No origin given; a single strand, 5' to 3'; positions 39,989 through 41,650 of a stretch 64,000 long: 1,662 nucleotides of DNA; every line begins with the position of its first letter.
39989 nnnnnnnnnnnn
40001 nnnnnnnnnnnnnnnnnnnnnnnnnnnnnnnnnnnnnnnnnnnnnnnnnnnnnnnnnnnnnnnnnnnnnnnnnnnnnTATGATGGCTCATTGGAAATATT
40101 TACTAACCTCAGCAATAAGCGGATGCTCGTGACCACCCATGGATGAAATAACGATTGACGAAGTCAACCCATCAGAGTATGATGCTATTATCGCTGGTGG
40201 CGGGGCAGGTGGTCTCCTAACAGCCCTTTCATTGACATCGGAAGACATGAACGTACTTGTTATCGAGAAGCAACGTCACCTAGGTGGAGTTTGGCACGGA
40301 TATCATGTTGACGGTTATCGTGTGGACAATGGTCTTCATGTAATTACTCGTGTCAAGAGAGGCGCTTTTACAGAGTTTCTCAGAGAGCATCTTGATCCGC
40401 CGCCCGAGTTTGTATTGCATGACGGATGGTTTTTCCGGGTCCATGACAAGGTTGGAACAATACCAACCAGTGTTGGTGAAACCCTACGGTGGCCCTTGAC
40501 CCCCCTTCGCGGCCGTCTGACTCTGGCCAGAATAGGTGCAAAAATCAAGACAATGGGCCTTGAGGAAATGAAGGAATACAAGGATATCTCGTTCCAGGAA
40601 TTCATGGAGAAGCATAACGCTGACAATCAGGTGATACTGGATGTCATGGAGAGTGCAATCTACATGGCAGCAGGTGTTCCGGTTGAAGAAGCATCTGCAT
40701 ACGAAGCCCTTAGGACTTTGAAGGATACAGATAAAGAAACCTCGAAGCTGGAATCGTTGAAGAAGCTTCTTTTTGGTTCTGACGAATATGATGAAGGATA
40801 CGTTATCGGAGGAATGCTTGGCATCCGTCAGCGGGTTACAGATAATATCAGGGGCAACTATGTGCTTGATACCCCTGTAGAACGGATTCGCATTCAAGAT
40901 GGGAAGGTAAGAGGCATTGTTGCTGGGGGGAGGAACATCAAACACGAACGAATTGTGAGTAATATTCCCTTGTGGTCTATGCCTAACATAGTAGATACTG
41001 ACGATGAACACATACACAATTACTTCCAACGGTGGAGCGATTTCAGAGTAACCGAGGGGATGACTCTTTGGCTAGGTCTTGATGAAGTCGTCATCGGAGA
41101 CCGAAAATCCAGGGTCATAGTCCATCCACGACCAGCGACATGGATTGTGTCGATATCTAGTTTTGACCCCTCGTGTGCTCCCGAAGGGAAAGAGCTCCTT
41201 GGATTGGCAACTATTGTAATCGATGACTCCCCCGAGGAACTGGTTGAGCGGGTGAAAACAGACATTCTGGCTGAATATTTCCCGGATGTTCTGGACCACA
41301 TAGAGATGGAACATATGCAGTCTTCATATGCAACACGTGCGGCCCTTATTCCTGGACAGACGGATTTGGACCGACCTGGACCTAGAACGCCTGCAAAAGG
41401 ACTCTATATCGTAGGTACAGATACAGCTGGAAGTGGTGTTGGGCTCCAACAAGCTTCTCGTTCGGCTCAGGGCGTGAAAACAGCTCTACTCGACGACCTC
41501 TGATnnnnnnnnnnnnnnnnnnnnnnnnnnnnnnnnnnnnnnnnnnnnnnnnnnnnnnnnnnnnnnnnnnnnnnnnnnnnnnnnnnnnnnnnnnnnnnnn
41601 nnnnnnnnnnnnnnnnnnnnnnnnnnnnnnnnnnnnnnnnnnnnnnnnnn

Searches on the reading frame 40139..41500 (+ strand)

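Call 45: search_protein_families(library=pfam, proteins=[window:40139-41500:+], max_evalue=0.0001)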
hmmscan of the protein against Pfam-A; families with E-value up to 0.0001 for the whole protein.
window:40139-41500:+ (454 aa): 3 families
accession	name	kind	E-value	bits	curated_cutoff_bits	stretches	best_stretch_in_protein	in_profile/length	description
PF01593.30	Amino_oxidase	-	3.9e-23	82.9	19.8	1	24-444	2-436/443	Flavin containing amine oxidoreductase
PF13450.12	NAD_binding_8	-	2.6e-13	50.4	21.9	1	18-83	1-67/68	NAD(P)-binding Rossmann-like domain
PF12831.13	FAD_oxidored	-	1.7e-05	24.7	27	1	15-83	1-67/416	FAD dependent oxidoreductase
